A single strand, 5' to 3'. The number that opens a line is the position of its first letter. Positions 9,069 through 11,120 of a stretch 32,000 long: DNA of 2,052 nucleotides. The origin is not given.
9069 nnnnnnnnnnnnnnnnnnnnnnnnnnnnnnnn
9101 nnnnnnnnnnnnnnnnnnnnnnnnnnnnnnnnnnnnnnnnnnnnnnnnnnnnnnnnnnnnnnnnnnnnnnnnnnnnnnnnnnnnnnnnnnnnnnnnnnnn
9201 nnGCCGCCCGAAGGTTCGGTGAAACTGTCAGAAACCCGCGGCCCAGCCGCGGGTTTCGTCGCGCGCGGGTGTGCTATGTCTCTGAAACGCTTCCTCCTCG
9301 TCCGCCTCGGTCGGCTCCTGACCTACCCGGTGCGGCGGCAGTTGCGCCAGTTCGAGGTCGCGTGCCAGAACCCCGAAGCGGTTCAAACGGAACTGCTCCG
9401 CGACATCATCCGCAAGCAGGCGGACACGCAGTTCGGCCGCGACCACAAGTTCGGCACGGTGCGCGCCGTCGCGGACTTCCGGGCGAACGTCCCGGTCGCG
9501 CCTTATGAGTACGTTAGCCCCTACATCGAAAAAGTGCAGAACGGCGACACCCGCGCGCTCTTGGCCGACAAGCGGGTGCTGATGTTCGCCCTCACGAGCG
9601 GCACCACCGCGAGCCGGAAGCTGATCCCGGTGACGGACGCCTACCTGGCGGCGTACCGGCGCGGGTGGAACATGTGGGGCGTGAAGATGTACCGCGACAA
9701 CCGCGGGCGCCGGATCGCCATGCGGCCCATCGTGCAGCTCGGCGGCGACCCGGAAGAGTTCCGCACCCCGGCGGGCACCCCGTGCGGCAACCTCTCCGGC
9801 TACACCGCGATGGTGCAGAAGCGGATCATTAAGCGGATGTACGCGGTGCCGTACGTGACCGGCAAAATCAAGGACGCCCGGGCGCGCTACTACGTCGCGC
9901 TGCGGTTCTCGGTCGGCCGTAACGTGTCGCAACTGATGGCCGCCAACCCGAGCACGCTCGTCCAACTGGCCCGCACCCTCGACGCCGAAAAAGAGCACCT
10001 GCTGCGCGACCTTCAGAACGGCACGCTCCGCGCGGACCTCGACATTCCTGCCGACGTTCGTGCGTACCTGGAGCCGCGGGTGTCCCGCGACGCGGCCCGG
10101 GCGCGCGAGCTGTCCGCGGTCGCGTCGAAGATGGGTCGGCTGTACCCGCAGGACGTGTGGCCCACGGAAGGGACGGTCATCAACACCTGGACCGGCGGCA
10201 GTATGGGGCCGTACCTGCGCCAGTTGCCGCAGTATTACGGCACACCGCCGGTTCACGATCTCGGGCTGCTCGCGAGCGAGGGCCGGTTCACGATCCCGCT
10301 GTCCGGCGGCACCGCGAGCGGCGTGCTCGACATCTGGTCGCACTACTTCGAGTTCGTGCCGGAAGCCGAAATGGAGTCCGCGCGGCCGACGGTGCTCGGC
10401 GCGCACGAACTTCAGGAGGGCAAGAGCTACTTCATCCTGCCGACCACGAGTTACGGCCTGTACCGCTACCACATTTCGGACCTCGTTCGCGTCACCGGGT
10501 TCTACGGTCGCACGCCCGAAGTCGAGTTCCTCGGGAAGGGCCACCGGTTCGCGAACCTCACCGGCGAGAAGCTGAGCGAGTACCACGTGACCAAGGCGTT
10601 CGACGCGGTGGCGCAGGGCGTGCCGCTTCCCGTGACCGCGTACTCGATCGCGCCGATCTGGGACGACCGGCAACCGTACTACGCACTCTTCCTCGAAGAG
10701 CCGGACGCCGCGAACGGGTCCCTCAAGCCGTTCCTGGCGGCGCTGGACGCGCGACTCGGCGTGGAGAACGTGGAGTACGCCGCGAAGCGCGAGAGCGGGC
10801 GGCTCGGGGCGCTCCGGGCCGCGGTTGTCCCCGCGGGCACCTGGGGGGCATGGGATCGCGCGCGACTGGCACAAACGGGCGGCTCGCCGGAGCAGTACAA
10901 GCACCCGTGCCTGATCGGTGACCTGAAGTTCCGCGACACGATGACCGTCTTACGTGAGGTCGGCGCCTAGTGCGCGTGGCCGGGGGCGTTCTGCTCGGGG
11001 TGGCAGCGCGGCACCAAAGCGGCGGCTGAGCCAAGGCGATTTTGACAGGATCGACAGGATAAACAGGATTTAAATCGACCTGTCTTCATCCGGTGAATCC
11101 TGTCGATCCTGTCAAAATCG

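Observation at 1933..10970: Accessory type II FAS/PKS-like cluster: DH-KR-ACP-DH | KS(CLF-like)-KS-hydrolase-exported protein-GH3 ligase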

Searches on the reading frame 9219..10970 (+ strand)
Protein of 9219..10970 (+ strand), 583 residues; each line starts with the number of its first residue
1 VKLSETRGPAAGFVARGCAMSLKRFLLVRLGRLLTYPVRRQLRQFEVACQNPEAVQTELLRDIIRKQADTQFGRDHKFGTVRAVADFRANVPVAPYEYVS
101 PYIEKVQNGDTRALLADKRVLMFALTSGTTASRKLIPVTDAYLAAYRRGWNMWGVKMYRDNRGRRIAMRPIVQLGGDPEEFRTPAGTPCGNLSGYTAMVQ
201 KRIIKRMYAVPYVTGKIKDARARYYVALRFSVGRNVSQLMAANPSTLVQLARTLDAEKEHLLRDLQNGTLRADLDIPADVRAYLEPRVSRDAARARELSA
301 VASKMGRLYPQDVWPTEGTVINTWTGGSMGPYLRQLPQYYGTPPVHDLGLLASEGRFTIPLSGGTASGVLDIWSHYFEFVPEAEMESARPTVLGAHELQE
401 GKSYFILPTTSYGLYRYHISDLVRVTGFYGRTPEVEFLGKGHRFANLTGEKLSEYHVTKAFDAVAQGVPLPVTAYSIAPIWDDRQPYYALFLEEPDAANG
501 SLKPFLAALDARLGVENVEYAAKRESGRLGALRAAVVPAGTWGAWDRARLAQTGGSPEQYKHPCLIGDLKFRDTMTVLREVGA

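Call 3: search_protein_families(library=pfam, proteins=[window:9219-10970:+], max_evalue=0.01)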
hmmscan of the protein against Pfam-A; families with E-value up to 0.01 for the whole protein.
window:9219-10970:+ (583 aa): 3 families
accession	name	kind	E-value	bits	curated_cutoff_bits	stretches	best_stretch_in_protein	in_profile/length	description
PF03321.19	GH3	-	4e-67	227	23.6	1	42-344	2-303/304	GH3 family N-terminal domain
PF23571.1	GH3_M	-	5.8e-21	74.8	23.6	1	372-440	5-75/75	GH3 family central domain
PF23572.1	GH3_C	-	6.4e-18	66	23.6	1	456-568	2-117/119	GH3 family C-terminal domain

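Call 4: search_protein_families(library=ncbifam, proteins=[window:9219-10970:+], max_evalue=0.01)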
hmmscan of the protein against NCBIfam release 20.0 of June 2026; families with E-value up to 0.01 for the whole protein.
window:9219-10970:+ (583 aa): 1 family
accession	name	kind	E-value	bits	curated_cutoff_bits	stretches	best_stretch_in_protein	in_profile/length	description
NF052613.1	OlsH_GH3_orni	equivalog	5.1e-35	121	620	2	39-253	25-239/524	lyso-ornithine lipid synthetase OlsH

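Call 18: find_homologous_proteins(query=window:9276-10970:+, max_evalue=0.00001)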
Query window:9276-10970:+ (564 aa): 2370 proteins with E <= 0.00001 among 8000 candidates; the best 120 are listed.
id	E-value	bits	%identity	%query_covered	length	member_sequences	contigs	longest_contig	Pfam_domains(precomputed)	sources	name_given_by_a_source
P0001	0.0e+0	1248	97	100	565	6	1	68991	PF03321.20,PF23571.2,PF23572.2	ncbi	ncbi:GH3 auxin-responsive promoter family protein, partial [Gemmata sp. JC673]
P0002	0.0e+0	1138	87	100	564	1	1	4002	PF03321.20,PF23571.2,PF23572.2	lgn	-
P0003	0.0e+0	1138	87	100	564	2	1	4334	PF03321.20,PF23571.2,PF23572.2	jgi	jgi:hypothetical protein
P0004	0.0e+0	1134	87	100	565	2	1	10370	PF03321.20,PF23571.2,PF23572.2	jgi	jgi:hypothetical protein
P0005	0.0e+0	1132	87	100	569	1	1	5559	PF03321.20,PF23571.2,PF23572.2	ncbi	-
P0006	0.0e+0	1131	87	100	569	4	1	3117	PF03321.20,PF23571.2,PF23572.2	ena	-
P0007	0.0e+0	1129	87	100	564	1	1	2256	PF03321.20,PF23571.2,PF23572.2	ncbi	-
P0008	0.0e+0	1129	86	100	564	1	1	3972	PF03321.20,PF23571.2,PF23572.2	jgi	jgi:hypothetical protein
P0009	0.0e+0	1128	87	100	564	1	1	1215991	PF03321.20,PF23571.2,PF23572.2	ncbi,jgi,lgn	jgi:hypothetical protein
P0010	0.0e+0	1127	87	100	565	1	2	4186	PF03321.20,PF23571.2,PF23572.2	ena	-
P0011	0.0e+0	1126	86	100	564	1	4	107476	PF03321.20,PF23571.2,PF23572.2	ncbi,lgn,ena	-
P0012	0.0e+0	1124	86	100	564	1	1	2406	PF03321.20,PF23571.2,PF23572.2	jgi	jgi:hypothetical protein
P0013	0.0e+0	1124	86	100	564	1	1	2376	PF03321.20,PF23571.2,PF23572.2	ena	-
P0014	0.0e+0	1123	86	100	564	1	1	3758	PF03321.20,PF23571.2,PF23572.2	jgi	jgi:hypothetical protein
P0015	0.0e+0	1123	86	100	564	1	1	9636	PF03321.20,PF23571.2,PF23572.2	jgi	jgi:hypothetical protein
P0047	0.0e+0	1098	84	100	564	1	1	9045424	PF03321.20,PF23571.2,PF23572.2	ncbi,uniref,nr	ncbi:GH3 auxin-responsive promoter [Gemmata sp. SH-PL17]|uniref:GH3 auxin-responsive promoter family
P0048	0.0e+0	1098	84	100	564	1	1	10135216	PF03321.20,PF23571.2,PF23572.2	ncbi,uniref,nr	ncbi:GH3 auxin-responsive promoter-binding protein OS=Singulisphaera acidiphila (strain ATCC BAA-139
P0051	0.0e+0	1094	83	100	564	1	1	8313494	PF03321.20,PF23571.2,PF23572.2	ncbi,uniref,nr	ncbi:GH3 auxin-responsive promoter family protein [Gemmata sp. G18]|uniref:GH3 auxin-responsive prom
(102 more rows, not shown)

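Call 20: find_related_loci(query=window:9276-10970:+, collection=genome_contigs, flank=10000)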
Query window:9276-10970:+ (564 aa) in genome_contigs; peptide patterns used: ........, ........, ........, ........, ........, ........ (x = any residue, [..] = any of these).
132 stretches matched a pattern; 106 encode a relative of the query (tblastn E <= 1e-3); the best 80 are kept; 80 distinct loci.
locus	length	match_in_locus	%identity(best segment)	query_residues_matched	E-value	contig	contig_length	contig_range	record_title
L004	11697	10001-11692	97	1-563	0e+0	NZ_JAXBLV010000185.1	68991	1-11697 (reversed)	Gemmata algarum strain JC673 JC673_contig_185, whole genome shotgun sequence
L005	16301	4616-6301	87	1-561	0e+0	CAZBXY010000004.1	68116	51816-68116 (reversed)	MAG TPA_asm: uncultured Frigoriglobus sp. isolate SRP287051_co2_76 genome assembly, contig: NODE_918_length_68116_cov_14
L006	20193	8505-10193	86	1-562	0e+0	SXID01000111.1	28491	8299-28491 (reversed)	MAG: Planctomycetia bacterium isolate F1-120-MAGs040 F1-120__c351762, whole genome shotgun sequence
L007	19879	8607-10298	86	1-563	0e+0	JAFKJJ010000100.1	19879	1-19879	MAG: Planctomycetota bacterium isolate SCN18_26_2_15_R2_P_68_10 SCN18_26_2_15_R2_P_scaffold_1673, whole genome shotgun s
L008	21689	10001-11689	85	1-562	0e+0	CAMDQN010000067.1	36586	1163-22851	MAG: Singulisphaera sp. GP187 isolate TrH-25oct19-98 genome assembly, contig: TrH-25oct19-C1906, whole genome shotgun se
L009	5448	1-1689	86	1-562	0e+0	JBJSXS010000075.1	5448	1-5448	MAG: Gemmata sp. isolate samp_4435_metabat2_32 samp_4435_184049, whole genome shotgun sequence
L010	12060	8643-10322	86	1-559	0e+0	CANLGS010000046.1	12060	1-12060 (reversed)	MAG: Gemmataceae bacterium isolate TH-Jun18-262 genome assembly, contig: TH-Jun18-C11770, whole genome shotgun sequence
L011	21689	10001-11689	84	1-562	0e+0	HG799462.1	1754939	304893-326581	Gemmata sp. IIL30 genomic scaffold, scaffold00001, whole genome shotgun sequence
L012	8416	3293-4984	84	1-563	0e+0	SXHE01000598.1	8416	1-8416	MAG: Planctomycetia bacterium isolate F1-120-MAGs012 F1-120__c606782, whole genome shotgun sequence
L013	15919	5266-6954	84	1-562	0e+0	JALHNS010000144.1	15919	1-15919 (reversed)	MAG: Gemmata sp. isolate Bin_69_sub c_000000014496, whole genome shotgun sequence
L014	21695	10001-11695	83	1-564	0e+0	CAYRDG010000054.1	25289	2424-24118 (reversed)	MAG TPA_asm: uncultured Frigoriglobus sp. isolate SRP263991_co5_149 genome assembly, contig: NODE_3899_length_25289_cov_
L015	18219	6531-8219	82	1-562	0e+0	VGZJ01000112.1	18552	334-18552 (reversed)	MAG: Planctomycetota bacterium isolate K_Offshore_80m_m2_185 K_Offshore_80m_m2_185_Ga0194132_10006272, whole genome shot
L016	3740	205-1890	82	1-562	0e+0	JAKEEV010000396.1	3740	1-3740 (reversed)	MAG: Planctomycetia bacterium isolate PMV_1_maxbin.004 PMV_1_maxbin.004.k101_305067, whole genome shotgun sequence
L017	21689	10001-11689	81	1-562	0e+0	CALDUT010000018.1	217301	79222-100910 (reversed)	MAG: uncultured Gemmata sp. isolate N1_Bin_METABAT__218_1 genome assembly, contig: c_000002246765, whole genome shotgun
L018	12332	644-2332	81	1-562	0e+0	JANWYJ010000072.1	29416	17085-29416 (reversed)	MAG: Gemmata sp. isolate SKYG68 k141_149598, whole genome shotgun sequence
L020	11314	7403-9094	79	1-563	0e+0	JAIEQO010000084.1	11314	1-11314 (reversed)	MAG: Gemmataceae bacterium isolate co.spades.METABAT.1kb_006 c_000000429087, whole genome shotgun sequence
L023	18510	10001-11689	78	1-562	0e+0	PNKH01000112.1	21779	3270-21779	MAG: Isosphaera sp. isolate PR.3.33 PR_1000817_21779, whole genome shotgun sequence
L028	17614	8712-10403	80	1-563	0e+0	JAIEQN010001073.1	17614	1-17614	MAG: Gemmataceae bacterium isolate co.spades.METABAT.1kb_005 c_000000435704, whole genome shotgun sequence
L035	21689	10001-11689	72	1-562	0e+0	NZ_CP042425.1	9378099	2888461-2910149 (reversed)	Limnoglobus roseus strain PX52 chromosome, complete genome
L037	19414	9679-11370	73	1-563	0e+0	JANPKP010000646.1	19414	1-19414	MAG: Gemmataceae bacterium isolate VAR_61_metabat_220 VAR_61_k141_281812, whole genome shotgun sequence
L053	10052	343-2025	61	1-562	0e+0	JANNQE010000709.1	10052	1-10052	MAG: Planctomycetia bacterium isolate SOY_31_metabat_55 SOY_31_k141_2247051, whole genome shotgun sequence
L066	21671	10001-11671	58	5-562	0e+0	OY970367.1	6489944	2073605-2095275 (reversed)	MAG: uncultured Planctomycetota bacterium isolate MFD04580.bin.c.2 genome assembly, chromosome: 1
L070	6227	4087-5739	58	5-558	0e+0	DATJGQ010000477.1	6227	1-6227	MAG TPA_asm: Gemmataceae bacterium isolate SMAG_U15490 k141_7714233, whole genome shotgun sequence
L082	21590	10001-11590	47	21-552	6e-156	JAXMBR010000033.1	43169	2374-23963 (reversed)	MAG: Planctomycetaceae bacterium isolate STL-PLA41 C1.145.fa-33, whole genome shotgun sequence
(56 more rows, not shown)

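Call 28: search_solved_structures(query=window:9276-10970:+, max_evalue=0.001)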
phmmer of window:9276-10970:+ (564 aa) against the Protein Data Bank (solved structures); distinct sequences matched with E-value up to 0.001: 10.
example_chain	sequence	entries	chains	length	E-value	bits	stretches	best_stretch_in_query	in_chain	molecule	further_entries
4epl_A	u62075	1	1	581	1.6e-28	103.1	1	11-546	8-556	Jasmonic acid-amido synthetase JAR1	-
5ech_A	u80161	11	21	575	2.5e-28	102.5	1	13-546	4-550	Jasmonic acid-amido synthetase JAR1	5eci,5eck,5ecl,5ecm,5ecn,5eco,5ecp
4b2g_A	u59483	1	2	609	7.4e-28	100.9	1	20-547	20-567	GH3-1 AUXIN CONJUGATING ENZYME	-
7dk8_A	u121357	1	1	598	1.4e-24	90.1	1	22-544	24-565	Probable indole-3-acetic acid-amido synthetase GH3.8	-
5kod_A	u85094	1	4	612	2.4e-23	86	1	20-546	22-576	Indole-3-acetic acid-amido synthetase GH3.5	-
6oms_A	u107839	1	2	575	2.4e-21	79.5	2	293-548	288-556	4-substituted benzoates-glutamate ligase GH3.12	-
4epm_A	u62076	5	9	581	2.4e-21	79.4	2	293-548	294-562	4-substituted benzoates-glutamate ligase GH3.12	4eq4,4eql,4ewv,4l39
7vka_A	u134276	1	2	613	1.3e-19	73.8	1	21-546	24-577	Indole-3-acetic acid-amido synthetase GH3.6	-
9fwd_A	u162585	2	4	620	1.3e-19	73.7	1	21-546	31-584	Indole-3-acetic acid-amido synthetase GH3.6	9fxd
6avh_A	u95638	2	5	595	5.3e-18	68.4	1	28-441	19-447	GH3.15 acyl acid amido synthetase | AtGH3.15 acyl acid amido synthetase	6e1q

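Call 31: search_protein_families(library=pfam, proteins=[L035:6798-7907:-, L035:7949-9274:+, L035:12402-14150:+, L035:14372-15229:+, L035:4678-5523:-, L066:6753-7898:-, L066:8481-9536:+, L066:11941-13779:+, L066:13878-15323:+, L066:5826-6689:-], max_evalue=0.0001)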
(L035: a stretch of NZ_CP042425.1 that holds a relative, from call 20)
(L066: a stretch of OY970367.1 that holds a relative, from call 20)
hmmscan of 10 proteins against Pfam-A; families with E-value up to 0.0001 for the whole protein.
L035:6798-7907:- (369 aa): 1 family
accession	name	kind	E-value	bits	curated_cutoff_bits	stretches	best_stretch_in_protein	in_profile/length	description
PF02563.21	Poly_export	-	5.8e-25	87.7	28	2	85-162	3-76/77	Polysaccharide biosynthesis/export protein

L035:7949-9274:+ (441 aa): 1 family
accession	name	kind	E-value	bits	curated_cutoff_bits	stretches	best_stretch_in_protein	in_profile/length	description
PF04932.20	Wzy_C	-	2.5e-22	79.7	31.7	1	231-363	6-149/149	O-Antigen ligase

L035:12402-14150:+ (582 aa): 1 family
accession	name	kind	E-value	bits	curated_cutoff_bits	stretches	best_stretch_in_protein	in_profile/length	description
PF00082.27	Peptidase_S8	-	9.7e-05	22.2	21.8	0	519-579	233-288/288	Subtilase family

L035:14372-15229:+ (285 aa): 4 families
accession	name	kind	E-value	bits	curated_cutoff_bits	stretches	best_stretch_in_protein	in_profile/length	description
PF13344.12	Hydrolase_6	-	1.1e-31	109.3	27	1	7-106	1-100/101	Haloacid dehalogenase-like hydrolase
PF13242.12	Hydrolase_like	-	8.2e-24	83.8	22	1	180-252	2-74/75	HAD-hyrolase-like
PF00702.32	Hydrolase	-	5.9e-14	53.3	26.4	1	7-220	4-191/191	haloacid dehalogenase-like hydrolase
PF13419.12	HAD_2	-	4.3e-07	30.7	23.8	1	173-226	126-178/178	Haloacid dehalogenase-like hydrolase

L035:4678-5523:- (281 aa): 0 families

L066:6753-7898:- (381 aa): 1 family
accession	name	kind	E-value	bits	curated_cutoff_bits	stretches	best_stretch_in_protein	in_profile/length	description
PF03417.21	AAT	-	6.2e-13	49.4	23.2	1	188-330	38-162/225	Acyl-coenzyme A:6-aminopenicillanic acid acyl-transferase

L066:8481-9536:+ (351 aa): 3 families
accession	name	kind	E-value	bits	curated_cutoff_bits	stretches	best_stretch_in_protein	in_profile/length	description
PF00561.26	Abhydrolase_1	-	5.1e-10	39.9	25.8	1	92-207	8-117/245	alpha/beta hydrolase fold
PF12146.15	Hydrolase_4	-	3.5e-09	36.7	27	0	98-213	16-126/239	Serine aminopeptidase, S33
PF12697.13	Abhydrolase_6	-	3.6e-06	28.3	26.3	1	103-307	17-212/217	Alpha/beta hydrolase family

L066:11941-13779:+ (612 aa): 19 families
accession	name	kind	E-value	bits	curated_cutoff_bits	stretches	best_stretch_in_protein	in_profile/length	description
PF13847.12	Methyltransf_31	-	6e-24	84.8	27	2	481-585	3-119/145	Methyltransferase domain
PF13649.12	Methyltransf_25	-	3.8e-18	66.4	27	2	485-572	1-93/97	Methyltransferase domain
PF06325.19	PrmA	-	1.3e-17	64.7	22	2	270-371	159-257/296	Ribosomal protein L11 methyltransferase (PrmA)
PF02353.26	CMAS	-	2.2e-14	53.9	27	2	470-537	51-118/273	Mycolic acid cyclopropane synthetase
PF08241.18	Methyltransf_11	-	4.4e-12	46.9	21.2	0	487-548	2-58/95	Methyltransferase domain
PF01170.24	UPF0020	-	1.4e-11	44.9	22.3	1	473-549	20-122/197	RMKL-like, methyltransferase domain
PF08123.19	DOT1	-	8.1e-11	42.3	23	0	260-317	30-87/205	Histone methylation protein DOT1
PF12847.13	Methyltransf_18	-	1.2e-10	42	27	1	270-345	12-87/151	Methyltransferase domain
PF02475.24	TRM5-TYW2_MTfase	-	2.1e-10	41.2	28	0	269-374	33-137/164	TRM5/TYW2 methyltransferase domain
PF08242.18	Methyltransf_12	-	2.1e-09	38.4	30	0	487-554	2-71/98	Methyltransferase domain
PF05175.20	MTS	-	5.4e-09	36.4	23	0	272-337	31-95/170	Methyltransferase small domain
PF07021.18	MetW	-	3.4e-08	33.8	21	0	477-589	9-116/193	Methionine biosynthesis protein MetW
PF02384.22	N6_Mtase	-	5e-08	33.1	20.4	0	465-505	30-70/311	N-6 DNA Methylase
PF09445.16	Methyltransf_15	-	1.1e-07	32.1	22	0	483-545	2-63/165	RNA cap guanine-N2 methyltransferase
PF13679.12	Methyltransf_32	-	1.8e-06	28.4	27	0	468-545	11-94/143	Methyltransferase domain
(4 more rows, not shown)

L066:13878-15323:+ (481 aa): 3 families
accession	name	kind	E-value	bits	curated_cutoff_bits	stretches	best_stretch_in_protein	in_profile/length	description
PF13751.12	DDE_Tnp_1_6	-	4e-09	37.3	25.1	1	398-456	62-121/125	Transposase DDE domain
PF01609.27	DDE_Tnp_1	-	5.7e-08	33.2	23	1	289-455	25-199/200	Transposase DDE domain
PF05598.16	DUF772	-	1.1e-06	29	23.1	1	102-171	1-73/74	Transposase domain (DUF772)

L066:5826-6689:- (287 aa): 0 families

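Call 35: search_protein_representatives(protein=window:9276-10970:+)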
Query: 564 residues. Proteins with E-value up to 0.001 (for the whole library): 6885; up to 1e-10: 4220; up to 1e-30: 1575. The best 150 are listed.
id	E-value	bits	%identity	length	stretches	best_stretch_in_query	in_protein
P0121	4.0e-225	765.3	62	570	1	3-563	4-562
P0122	2.2e-208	710.1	58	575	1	11-562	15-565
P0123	1.2e-167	575.7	80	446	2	103-279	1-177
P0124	1.0e-142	493.3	46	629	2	12-478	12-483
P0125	5.8e-141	487.6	45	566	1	24-559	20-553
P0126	2.9e-137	475.4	79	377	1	1-268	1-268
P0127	4.5e-133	461.5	44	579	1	11-551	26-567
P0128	4.6e-130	451.6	44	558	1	18-548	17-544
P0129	6.9e-130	451.0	42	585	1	6-563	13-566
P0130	3.3e-128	445.5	42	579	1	12-556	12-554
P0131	9.7e-126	437.3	39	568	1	25-552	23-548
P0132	6.7e-124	431.2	41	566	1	22-549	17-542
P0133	3.4e-122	425.6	41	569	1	9-559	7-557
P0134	2.4e-121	422.8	42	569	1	31-555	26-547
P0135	4.3e-121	422.0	42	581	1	15-549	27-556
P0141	8.8e-115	401.1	43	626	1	22-528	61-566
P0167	1.9e-100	353.8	41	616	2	275-547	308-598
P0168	2.8e-100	353.2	41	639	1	12-553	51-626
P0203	1.5e-87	311.2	34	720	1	23-563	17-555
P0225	3.9e-84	300.0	37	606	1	9-551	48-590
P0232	4.2e-83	296.5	32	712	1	21-559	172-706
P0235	1.7e-82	294.6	35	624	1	24-533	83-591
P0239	1.5e-81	291.4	31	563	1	22-561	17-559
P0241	1.3e-80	288.4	38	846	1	20-542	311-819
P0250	3.2e-79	283.7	32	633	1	25-556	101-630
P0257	3.4e-78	280.3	29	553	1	20-562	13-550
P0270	2.2e-75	271.1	34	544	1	27-548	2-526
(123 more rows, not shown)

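Call 36: list_cluster_members(proteins=[P0051, P0047, P0048])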
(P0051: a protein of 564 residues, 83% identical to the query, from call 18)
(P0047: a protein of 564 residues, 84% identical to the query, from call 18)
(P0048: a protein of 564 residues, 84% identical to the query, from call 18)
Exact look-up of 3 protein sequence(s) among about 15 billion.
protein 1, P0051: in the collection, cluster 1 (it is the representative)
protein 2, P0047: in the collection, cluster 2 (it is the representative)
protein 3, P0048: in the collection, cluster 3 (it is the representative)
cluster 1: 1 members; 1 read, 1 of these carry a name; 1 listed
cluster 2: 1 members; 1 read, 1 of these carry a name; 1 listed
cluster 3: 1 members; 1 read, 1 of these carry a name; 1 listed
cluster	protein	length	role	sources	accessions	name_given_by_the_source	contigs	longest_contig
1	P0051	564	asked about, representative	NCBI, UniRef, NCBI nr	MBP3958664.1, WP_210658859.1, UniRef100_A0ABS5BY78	GH3 auxin-responsive promoter family protein [Gemmata sp. G18] | GH3 auxin-responsive promoter family protein n=1 Tax=Gemmata palustris TaxID=2822762 ... | GH3 auxin-responsive promoter family protein [Gemmata palustris]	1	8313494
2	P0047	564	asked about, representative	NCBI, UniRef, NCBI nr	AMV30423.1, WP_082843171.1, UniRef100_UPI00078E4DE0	GH3 auxin-responsive promoter [Gemmata sp. SH-PL17] | GH3 auxin-responsive promoter family protein n=1 Tax=Gemmata sp. SH-PL17 TaxID=1630693 ... | GH3 auxin-responsive promoter family protein [Gemmata sp. SH-PL17]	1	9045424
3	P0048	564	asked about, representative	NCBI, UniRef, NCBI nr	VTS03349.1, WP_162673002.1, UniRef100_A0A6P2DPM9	GH3 auxin-responsive promoter-binding protein OS=Singulisphaera acidiphila (strain ATCC ... | GH3 auxin-responsive promoter n=1 Tax=Gemmata massiliana TaxID=1210884 ... | GH3 auxin-responsive promoter family protein [Gemmata massiliana]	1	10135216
